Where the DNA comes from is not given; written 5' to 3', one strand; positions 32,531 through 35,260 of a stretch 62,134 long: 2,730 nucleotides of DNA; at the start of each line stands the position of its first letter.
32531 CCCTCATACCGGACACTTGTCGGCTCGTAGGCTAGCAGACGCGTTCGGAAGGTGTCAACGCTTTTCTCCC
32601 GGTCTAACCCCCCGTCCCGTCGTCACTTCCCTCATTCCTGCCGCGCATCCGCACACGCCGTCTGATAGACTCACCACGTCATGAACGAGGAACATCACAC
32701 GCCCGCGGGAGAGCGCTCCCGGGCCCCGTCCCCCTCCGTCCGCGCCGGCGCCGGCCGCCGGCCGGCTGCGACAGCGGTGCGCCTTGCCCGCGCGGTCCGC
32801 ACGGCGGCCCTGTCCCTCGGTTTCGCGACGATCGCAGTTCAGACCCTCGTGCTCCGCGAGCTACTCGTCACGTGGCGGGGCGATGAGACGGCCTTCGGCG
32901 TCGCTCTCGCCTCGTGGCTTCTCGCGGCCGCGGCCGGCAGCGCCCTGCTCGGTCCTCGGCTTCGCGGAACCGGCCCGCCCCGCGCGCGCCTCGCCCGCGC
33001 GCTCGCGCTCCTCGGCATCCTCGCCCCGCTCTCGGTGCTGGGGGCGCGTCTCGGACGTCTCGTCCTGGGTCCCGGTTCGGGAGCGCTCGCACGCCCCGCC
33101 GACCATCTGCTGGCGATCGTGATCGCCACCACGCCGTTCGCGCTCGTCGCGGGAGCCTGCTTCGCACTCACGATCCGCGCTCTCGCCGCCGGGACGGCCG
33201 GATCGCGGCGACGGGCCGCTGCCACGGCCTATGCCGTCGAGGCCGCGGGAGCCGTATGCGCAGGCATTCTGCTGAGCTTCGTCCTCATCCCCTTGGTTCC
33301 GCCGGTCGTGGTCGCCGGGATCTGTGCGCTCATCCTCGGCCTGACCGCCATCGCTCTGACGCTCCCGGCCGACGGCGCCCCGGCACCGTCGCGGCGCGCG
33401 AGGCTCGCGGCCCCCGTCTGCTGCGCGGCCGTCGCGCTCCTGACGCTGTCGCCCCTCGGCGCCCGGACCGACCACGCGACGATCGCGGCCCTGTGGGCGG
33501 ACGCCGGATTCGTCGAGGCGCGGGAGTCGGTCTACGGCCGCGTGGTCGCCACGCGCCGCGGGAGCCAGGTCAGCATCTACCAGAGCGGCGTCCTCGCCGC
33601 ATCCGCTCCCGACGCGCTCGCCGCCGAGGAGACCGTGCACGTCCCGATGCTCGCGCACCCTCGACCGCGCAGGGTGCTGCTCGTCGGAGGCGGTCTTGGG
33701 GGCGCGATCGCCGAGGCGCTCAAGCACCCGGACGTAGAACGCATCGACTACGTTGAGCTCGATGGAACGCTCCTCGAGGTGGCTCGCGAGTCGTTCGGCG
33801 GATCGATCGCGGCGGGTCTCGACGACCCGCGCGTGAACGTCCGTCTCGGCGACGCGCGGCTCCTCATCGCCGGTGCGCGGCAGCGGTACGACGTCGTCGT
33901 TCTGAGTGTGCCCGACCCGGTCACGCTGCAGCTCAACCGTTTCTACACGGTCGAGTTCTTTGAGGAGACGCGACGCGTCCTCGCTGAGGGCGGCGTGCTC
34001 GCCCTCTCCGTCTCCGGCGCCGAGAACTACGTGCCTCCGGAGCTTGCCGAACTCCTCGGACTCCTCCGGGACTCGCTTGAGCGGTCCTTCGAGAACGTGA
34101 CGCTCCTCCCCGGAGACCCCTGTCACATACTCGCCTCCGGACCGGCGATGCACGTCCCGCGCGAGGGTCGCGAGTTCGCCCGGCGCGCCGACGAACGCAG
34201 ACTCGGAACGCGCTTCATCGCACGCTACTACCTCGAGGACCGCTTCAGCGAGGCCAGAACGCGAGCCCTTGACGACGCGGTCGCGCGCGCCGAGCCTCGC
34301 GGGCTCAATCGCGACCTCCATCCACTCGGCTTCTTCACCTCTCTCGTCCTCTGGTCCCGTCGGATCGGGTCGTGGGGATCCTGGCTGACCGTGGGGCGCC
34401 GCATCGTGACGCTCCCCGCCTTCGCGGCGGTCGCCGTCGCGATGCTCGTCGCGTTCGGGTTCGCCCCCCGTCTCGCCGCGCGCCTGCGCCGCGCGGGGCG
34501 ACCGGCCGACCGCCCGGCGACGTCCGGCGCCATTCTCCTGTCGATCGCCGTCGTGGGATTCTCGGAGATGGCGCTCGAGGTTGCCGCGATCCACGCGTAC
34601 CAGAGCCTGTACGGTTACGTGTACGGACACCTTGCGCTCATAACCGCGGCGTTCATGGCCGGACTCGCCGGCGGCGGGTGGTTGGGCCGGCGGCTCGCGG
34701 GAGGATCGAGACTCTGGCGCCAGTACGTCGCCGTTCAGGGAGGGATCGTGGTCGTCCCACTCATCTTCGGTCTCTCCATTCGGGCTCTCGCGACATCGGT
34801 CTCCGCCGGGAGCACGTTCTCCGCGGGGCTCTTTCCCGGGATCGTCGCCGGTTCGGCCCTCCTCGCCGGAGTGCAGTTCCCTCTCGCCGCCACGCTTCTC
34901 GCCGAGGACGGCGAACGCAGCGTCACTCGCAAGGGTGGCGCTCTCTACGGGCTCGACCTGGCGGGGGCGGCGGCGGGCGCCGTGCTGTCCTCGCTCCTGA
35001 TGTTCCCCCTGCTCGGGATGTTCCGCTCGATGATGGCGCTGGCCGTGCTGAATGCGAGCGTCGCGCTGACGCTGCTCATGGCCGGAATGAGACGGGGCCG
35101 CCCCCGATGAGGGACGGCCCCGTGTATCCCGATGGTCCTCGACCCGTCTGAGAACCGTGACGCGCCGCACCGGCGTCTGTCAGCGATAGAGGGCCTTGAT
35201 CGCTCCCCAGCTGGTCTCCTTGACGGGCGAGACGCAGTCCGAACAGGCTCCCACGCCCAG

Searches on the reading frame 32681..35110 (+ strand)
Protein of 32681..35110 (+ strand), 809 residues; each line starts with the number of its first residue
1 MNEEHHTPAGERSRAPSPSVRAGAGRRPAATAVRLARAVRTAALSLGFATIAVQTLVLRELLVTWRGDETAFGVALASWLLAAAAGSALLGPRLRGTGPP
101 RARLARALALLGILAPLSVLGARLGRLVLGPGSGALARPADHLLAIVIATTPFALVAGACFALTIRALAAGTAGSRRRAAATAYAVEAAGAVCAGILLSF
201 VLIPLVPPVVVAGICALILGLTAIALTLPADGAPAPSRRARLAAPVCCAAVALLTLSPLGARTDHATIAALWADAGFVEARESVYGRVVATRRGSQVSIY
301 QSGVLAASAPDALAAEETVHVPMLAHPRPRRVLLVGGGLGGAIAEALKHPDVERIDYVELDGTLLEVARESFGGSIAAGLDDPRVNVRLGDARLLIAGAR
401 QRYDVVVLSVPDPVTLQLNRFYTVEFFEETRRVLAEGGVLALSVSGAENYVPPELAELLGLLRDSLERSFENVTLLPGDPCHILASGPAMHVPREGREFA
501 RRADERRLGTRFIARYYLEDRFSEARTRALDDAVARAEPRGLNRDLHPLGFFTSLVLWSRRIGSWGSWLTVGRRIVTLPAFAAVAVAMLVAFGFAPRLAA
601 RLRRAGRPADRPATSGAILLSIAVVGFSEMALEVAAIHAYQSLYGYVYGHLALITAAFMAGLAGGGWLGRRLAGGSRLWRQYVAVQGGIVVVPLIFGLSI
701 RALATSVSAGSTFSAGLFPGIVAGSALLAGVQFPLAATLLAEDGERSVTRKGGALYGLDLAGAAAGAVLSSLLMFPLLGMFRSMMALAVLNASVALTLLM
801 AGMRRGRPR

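Call 5: search_protein_families(library=ncbifam, proteins=[window:32681-35110:+])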
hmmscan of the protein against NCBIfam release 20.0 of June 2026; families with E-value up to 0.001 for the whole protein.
window:32681-35110:+ (809 aa): 6 families
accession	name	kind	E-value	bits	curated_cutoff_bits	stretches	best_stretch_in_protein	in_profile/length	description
NF002956.0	PRK03612.1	equivalog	3.1e-53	180.9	472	2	70-442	53-415/522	polyamine aminopropyltransferase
NF002010.0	PRK00811.1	equivalog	1.7e-32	112.8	260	1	315-475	65-219/287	polyamine aminopropyltransferase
TIGR00417.1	speE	equivalog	7.6e-28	97.5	249.55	1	311-443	54-185/271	spermidine synthase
NF002435.0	PRK01581.1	equivalog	1e-20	74.2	537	1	295-441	116-265/374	polyamine aminopropyltransferase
NF037959.1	MFS_SpdSyn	subfamily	3.1e-10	39.4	40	1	111-473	59-409/480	fused MFS/spermidine synthase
NF003380.0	PRK04457.1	equivalog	2.8e-06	26.5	304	1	318-448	59-184/265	polyamine aminopropyltransferase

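Call 40: search_protein_families(library=pfam, proteins=[window:32681-35110:+], max_evalue=0.01)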
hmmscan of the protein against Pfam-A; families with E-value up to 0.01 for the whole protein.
window:32681-35110:+ (809 aa): 3 families
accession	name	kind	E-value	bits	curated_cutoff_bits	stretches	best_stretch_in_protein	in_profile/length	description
PF01564.23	Spermine_synth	-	9.1e-27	94.2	22.9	1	316-441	6-129/186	Spermine/spermidine synthase domain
PF13649.12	Methyltransf_25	-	0.0048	18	27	0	332-438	1-97/97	Methyltransferase domain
PF08241.18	Methyltransf_11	-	0.0076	17.3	21.2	0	335-441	3-94/95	Methyltransferase domain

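Call 60: find_homologous_proteins(query=window:32681-35110:+, max_evalue=1e-10)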
Query window:32681-35110:+ (809 aa): 216 proteins with E <= 1e-10 among 8000 candidates; the best 120 are listed.
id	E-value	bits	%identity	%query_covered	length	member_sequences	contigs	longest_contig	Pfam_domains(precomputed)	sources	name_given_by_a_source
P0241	0.0e+0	1694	100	100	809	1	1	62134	PF01564.24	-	-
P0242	2.0e-242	825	54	97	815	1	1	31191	PF01564.24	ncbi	-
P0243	4.0e-233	794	55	94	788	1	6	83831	PF01564.24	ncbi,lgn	-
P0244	2.1e-226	772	52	97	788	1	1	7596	PF01564.24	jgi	-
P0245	9.1e-226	770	55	94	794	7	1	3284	PF01564.24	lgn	-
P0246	2.3e-225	769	54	97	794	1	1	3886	PF13649.13,PF01564.24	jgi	-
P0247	1.5e-223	763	54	97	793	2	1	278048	PF01564.24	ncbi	-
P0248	3.2e-221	755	53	95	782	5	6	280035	PF01564.24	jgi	-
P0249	1.5e-180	620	45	93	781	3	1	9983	PF01564.24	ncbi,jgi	-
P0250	9.5e-177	608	46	95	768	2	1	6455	PF01564.24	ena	-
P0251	7.4e-174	598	44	100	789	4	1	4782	PF01564.24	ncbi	-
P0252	2.3e-173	597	44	100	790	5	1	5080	PF01564.24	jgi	-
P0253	6.3e-173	595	44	97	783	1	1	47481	PF01564.24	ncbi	-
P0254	1.6e-172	594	43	100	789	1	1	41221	PF01564.24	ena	-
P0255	2.1e-172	593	46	91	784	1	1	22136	PF01564.24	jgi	jgi:spermidine synthase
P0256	1.4e-169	584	45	92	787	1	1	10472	PF01564.24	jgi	-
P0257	2.2e-169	583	43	97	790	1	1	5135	PF01564.24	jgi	-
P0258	2.5e-169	583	44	94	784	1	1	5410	PF01564.24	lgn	-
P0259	4.4e-169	582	43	97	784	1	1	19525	PF01564.24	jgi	jgi:spermidine synthase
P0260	1.3e-167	578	44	98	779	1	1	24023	PF01564.24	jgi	jgi:spermidine synthase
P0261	1.3e-166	574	44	94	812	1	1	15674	PF01564.24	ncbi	-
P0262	1.9e-166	574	45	93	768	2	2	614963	PF01564.24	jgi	-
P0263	2.6e-166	573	45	91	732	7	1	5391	PF01564.24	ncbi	-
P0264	1.7e-165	571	44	96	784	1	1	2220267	PF01564.24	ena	-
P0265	3.5e-164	566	44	94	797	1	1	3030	PF01564.24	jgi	jgi:spermidine synthase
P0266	2.2e-163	564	44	92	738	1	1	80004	PF01564.24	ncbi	ncbi:MAG: fused MFS/spermidine synthase [Candidatus Eisenbacteria bacterium]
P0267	2.0e-160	554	44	93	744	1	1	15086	PF01564.24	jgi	jgi:spermidine synthase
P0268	2.5e-160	553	46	88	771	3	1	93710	PF01564.24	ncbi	-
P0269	2.6e-160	553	42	95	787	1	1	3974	PF01564.24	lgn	-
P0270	1.4e-158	548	43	93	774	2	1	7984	PF01564.24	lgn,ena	-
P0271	5.5e-158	546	41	92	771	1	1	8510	PF01564.24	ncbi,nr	ncbi:MAG: hypothetical protein JXB46_07100 [Candidatus Eisenbacteria bacterium]|nr:hypothetical prot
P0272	2.3e-155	537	43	93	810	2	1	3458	PF01564.24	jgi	jgi:spermidine synthase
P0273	1.4e-154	535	42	92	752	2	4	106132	PF01564.24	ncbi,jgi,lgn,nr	ncbi:MAG: hypothetical protein FJY74_02455 [Candidatus Eisenbacteria bacterium]|nr:hypothetical prot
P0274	1.4e-153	531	41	93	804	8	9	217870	PF01564.24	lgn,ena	-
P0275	3.1e-152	527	43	94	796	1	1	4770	PF01564.24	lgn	-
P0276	3.5e-134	467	48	65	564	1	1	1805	PF01564.24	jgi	jgi:spermidine synthase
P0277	2.7e-119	418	35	94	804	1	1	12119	PF01564.24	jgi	jgi:spermidine synthase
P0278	1.6e-117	412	36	93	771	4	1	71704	PF01564.24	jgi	jgi:spermidine synthase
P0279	4.9e-117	410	45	63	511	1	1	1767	PF01564.24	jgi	jgi:spermidine synthase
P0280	2.8e-116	408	35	93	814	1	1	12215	PF01564.24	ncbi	-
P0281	3.3e-116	408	35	91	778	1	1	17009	PF01564.24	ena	-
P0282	5.6e-116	407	35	92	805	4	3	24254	PF01564.24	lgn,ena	-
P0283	1.4e-111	392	35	92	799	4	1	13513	PF01564.24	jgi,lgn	jgi:spermidine synthase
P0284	2.3e-111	392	33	95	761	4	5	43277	PF01564.24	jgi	-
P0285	8.7e-111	390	33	95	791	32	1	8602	PF01564.24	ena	-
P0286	1.0e-110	389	46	59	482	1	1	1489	PF01564.24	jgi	jgi:spermidine synthase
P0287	4.9e-110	387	37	94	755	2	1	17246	PF01564.24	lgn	-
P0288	1.1e-109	386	36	95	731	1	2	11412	PF01564.24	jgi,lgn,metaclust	metaclust:\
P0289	4.9e-109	384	33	93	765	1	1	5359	PF05175.21,PF01564.24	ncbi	-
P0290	9.0e-109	383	36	94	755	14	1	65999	PF01564.24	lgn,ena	-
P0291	1.1e-108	383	33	92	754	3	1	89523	PF01564.24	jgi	-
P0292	2.5e-108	382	34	92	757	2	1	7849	PF01564.24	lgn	-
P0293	1.5e-107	379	36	95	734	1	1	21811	PF01564.24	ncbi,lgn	ncbi:MAG: fused MFS/spermidine synthase [Bryobacteraceae bacterium]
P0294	2.5e-107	378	34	94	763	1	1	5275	PF01564.24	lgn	-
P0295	2.7e-107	378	33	91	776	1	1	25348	PF01564.24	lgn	-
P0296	5.2e-107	377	34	93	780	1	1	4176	PF01564.24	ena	-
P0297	1.4e-106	376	34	94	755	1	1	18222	PF01564.24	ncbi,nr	ncbi:MAG: fused MFS/spermidine synthase [Calditrichaeota bacterium]|nr:fused MFS/spermidine synthase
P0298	1.1e-104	370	33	94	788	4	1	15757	PF01564.24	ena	-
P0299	3.7e-104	368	34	92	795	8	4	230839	PF01564.24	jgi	jgi:spermidine synthase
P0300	8.6e-104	367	36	93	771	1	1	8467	PF01564.24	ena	-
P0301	1.2e-102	363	37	67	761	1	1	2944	PF01564.24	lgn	-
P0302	8.9e-102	360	33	91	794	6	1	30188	PF01564.24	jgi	-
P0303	1.1e-101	360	35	91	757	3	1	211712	PF01564.24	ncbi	-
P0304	1.3e-101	359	36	92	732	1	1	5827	PF01564.24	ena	-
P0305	2.3e-101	359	33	96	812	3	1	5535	PF01564.24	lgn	-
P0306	6.1e-101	357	33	94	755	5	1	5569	PF01564.24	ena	-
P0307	2.4e-99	352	35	93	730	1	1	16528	PF05175.21,PF01564.24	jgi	jgi:spermidine synthase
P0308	4.1e-99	351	35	68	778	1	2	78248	PF01564.24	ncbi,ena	-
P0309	4.1e-99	351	35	65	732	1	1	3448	PF01564.24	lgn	-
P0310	6.0e-99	351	33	97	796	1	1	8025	PF01564.24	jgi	-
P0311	7.9e-99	350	34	97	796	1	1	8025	PF01564.24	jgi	jgi:spermidine synthase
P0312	1.8e-97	346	34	95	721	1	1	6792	PF01564.24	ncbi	-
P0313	3.5e-97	345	33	93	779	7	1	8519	PF01564.24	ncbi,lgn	-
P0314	6.7e-97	344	30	95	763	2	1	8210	PF01564.24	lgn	-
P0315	1.5e-96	343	31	94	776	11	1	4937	PF01564.24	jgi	-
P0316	2.3e-96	342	34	93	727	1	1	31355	PF01564.24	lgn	-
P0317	3.5e-95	338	33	93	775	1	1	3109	PF01564.24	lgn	-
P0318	6.7e-94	334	38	79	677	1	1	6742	PF01564.24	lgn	-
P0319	1.6e-91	326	32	94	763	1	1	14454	PF01564.24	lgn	-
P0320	2.6e-91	325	34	89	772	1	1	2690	PF01564.24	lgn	-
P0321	1.1e-88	317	34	94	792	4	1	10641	PF01564.24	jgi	jgi:spermidine synthase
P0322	2.7e-87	312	33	92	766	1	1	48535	PF01564.24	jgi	jgi:spermidine synthase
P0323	3.1e-87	312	41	35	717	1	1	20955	PF01564.24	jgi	jgi:spermidine synthase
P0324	9.3e-87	310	34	93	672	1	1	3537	PF01564.24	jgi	jgi:spermidine synthase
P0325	6.4e-85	304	37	66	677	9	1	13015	PF01564.24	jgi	jgi:spermidine synthase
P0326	1.3e-83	300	35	95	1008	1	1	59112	PF12801.13,PF01564.24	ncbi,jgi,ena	-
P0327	1.4e-82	296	32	93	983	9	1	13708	PF12801.13,PF01564.24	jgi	jgi:spermidine synthase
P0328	9.7e-82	294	28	91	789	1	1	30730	PF01564.24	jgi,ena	-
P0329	2.4e-80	289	29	83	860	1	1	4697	PF01564.24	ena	-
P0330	1.8e-79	286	34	92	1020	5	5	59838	PF12801.13,PF01564.24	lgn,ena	-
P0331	2.1e-79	286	34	93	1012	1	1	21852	PF12801.13,PF01564.24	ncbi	ncbi:MAG: 4Fe-4S binding protein [Planctomycetota bacterium]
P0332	4.3e-79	285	28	91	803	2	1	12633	PF01564.24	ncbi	ncbi:MAG TPA: hypothetical protein VGB16_02370 [candidate division Zixibacteria bacterium]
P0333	9.3e-79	284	34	93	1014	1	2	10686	PF12801.13,PF01564.24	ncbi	-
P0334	2.8e-78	282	33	94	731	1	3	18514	PF01564.24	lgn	-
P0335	3.0e-78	282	31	94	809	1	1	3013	PF01564.24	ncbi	-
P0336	2.3e-77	279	32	95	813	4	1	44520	PF01564.24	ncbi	-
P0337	2.7e-77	279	36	76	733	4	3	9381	PF01564.24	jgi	jgi:spermidine synthase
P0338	3.2e-77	279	33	61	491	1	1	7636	PF01564.24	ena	-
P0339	4.4e-74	268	31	90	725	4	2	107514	PF01564.24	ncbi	-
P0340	1.5e-73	267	37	60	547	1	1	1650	PF01564.24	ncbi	ncbi:MAG: fused MFS/spermidine synthase, partial [Terracidiphilus sp.]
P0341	2.5e-73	266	34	64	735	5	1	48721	PF01564.24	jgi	-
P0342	8.7e-73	264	35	77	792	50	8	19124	PF01564.24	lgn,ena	-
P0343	2.1e-72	263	33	91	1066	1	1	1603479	PF04055.28,PF01564.24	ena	-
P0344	2.8e-72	262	32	95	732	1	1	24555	PF01564.24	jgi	jgi:spermidine synthase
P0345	2.9e-72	262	32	94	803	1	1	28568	PF01564.24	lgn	-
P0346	2.0e-71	260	32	94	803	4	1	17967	PF01564.24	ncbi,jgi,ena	-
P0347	7.2e-71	258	31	90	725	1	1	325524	PF05175.21,PF01564.24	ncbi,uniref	ncbi:MAG: fused MFS/spermidine synthase [Candidatus Saccharicenans sp.]|uniref:fused MFS/spermidine 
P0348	1.1e-69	254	31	93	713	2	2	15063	PF01564.24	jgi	jgi:spermidine synthase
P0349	1.3e-68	250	33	91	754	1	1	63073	PF01564.24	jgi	-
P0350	1.7e-68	250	33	93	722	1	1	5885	PF01564.24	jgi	-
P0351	9.1e-68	247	34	62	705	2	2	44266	PF01564.24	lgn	-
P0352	1.1e-67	247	30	92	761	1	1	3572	PF01564.24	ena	-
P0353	1.0e-65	241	33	50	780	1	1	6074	PF01564.24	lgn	-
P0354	1.1e-65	241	33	93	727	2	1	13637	PF01564.24,PF07690.22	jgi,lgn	-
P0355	2.0e-64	236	31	84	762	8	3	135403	PF01564.24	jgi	jgi:spermidine synthase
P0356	8.4e-64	234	36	62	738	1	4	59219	PF01564.24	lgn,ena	-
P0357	3.7e-62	229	30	93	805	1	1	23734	PF01564.24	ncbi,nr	ncbi:hypothetical protein LLH23_15425 [bacterium]|nr:hypothetical protein [bacterium]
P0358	4.9e-62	229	32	78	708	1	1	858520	PF01564.24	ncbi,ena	-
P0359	8.5e-61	224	30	94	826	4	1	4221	PF01564.24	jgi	jgi:spermidine synthase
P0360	1.3e-59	220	32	78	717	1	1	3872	PF01564.24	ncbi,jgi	-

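Call 62: find_encoding_contigs(protein=P0326, flank=7000, max_places=2)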
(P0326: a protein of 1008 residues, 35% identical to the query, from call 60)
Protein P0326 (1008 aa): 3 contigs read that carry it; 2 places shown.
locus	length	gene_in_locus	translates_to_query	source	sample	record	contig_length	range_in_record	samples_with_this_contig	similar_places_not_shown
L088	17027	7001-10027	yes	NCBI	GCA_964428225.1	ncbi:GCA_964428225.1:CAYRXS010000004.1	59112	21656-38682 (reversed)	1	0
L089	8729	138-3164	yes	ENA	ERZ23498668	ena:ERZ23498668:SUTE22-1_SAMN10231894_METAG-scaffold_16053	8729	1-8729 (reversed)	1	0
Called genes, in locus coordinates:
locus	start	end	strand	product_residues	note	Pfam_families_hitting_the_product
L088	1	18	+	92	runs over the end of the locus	PF00076:RRM_1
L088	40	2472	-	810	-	PF00930:DPPIV_N, PF00326:Peptidase_S9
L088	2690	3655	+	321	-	-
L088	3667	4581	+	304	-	PF00291:PALP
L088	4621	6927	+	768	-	PF13620:CarboxypepD_reg (faint), PF17789:MG4 (faint)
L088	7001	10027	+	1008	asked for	PF01564:Spermine_synth, PF12801:Fer4_5 (weak)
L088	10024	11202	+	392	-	PF04055:Radical_SAM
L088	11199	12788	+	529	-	PF01875:Memo, PF01871:AMMECR1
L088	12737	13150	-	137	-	-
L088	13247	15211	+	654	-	PF12796:Ank_2, PF12796:Ank_2, PF12796:Ank_2, PF12796:Ank_2, PF12796:Ank_2, PF13637:Ank_4, PF12796:Ank_2, PF13857:Ank_5, +10 more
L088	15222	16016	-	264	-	PF13229:Beta_helix (weak), PF02415:Chlam_PMP (faint)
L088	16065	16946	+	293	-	-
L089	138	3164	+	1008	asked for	PF01564:Spermine_synth, PF12801:Fer4_5 (weak)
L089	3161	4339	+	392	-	PF04055:Radical_SAM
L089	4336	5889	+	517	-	PF01875:Memo, PF01871:AMMECR1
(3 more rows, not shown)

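Call 63: find_encoding_contigs(protein=P0343, flank=5000, max_places=1)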
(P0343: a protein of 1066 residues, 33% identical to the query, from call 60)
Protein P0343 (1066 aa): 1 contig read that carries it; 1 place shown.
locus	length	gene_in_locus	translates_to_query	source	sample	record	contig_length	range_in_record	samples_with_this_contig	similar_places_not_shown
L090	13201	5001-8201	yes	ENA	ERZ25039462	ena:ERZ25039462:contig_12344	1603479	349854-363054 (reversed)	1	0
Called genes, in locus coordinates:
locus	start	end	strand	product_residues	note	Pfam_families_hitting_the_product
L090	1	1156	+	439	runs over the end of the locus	PF01979:Amidohydro_1, PF07969:Amidohydro_3 (weak), PF12890:DHOase, PF07969:Amidohydro_3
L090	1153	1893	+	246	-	PF14622:Ribonucleas_3_3, PF00636:Ribonuclease_3, PF00035:dsrm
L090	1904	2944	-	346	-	PF01594:AI-2E_transport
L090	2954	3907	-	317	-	PF20244:DUF6599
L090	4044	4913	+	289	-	PF04015:DUF362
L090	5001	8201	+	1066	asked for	PF04055:Radical_SAM, PF01564:Spermine_synth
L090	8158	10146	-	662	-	-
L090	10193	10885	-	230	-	-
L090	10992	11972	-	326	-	PF00294:PfkB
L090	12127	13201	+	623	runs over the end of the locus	-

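Call 69: search_protein_families(library=pfam, max_evalue=0.01, proteins=[P0326])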
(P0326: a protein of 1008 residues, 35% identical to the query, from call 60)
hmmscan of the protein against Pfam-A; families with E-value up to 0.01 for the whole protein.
P0326 (1008 aa): 2 families
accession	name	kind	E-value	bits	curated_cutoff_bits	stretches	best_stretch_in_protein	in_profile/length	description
PF01564.23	Spermine_synth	-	4.7e-18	65.8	22.9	1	277-395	6-128/186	Spermine/spermidine synthase domain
PF12801.12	Fer4_5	-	5.1e-06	26.8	22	1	949-991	4-47/48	4Fe-4S binding domain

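Call 76: predict_structure(alignment_id=A2)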
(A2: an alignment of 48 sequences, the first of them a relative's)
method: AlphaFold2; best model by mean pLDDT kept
length: 809 residues; sequences in the alignment: 48
mean_pLDDT: 91.4   pTM: 0.92
mean pLDDT of the five models: 91.4, 90.2, 89.8, 89.6, 88.9
residues with pLDDT >= 90: 628; 70-90: 134; 50-70: 30; < 50: 17
segments of 3 or more residues with pLDDT < 50: 1-13
pLDDT, mean of each block of 10 residues (from residue 1): 43 50 64 92 98 95 85 94 97 85 95 97 91 80 94 98 95 87 97 96 94 97 91 73 86 95 95 95 92 96 92 94 97 95 97 97 96 92 97 93 96 73 96 97 92 95 97 96 96 96 96 95 96 92 95 91 85 96 98 93 74 93 98 95 82 96 97 93 98 98 92 92 98 96 79 96 97 95 98 97 73
secondary structure, 60 per line:
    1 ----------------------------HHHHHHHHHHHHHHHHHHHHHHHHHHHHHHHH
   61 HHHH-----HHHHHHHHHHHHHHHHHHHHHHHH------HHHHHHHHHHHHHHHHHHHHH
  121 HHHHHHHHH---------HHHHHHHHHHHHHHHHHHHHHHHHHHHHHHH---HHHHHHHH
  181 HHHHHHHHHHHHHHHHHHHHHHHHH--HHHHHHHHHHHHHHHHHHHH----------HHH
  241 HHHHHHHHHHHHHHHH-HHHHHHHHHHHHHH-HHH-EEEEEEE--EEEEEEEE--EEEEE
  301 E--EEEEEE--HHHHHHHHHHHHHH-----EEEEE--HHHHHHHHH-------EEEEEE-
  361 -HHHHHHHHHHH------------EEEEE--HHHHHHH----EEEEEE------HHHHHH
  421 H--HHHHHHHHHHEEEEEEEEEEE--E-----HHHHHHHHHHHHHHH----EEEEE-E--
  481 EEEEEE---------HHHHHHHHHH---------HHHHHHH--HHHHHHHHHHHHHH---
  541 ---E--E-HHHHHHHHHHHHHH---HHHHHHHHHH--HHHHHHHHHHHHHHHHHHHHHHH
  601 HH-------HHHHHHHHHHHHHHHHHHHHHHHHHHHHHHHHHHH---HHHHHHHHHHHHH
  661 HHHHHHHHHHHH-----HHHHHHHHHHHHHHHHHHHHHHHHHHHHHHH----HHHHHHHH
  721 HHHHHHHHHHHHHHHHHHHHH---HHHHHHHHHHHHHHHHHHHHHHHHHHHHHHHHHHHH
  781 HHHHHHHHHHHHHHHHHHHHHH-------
elements in order (helices of 4 or more, strands of 3 or more residues): H29-64 H70-93 H100-129 H139-169 H173-205 H208-227 H238-256 H258-271 E277-283 E286-293 E296-301 E304-309 H312-325 E331-335 H338-346 E354-359 H362-372 E385-389 H392-398 E403-408 H415-421 H424-433 E434-444 H453-467 E472-476 E481-486 H496-505 H515-521 H524-537 H549-562 H566-575 H578-602 H610-644 H648-672 H678-708 H713-741 H745-802
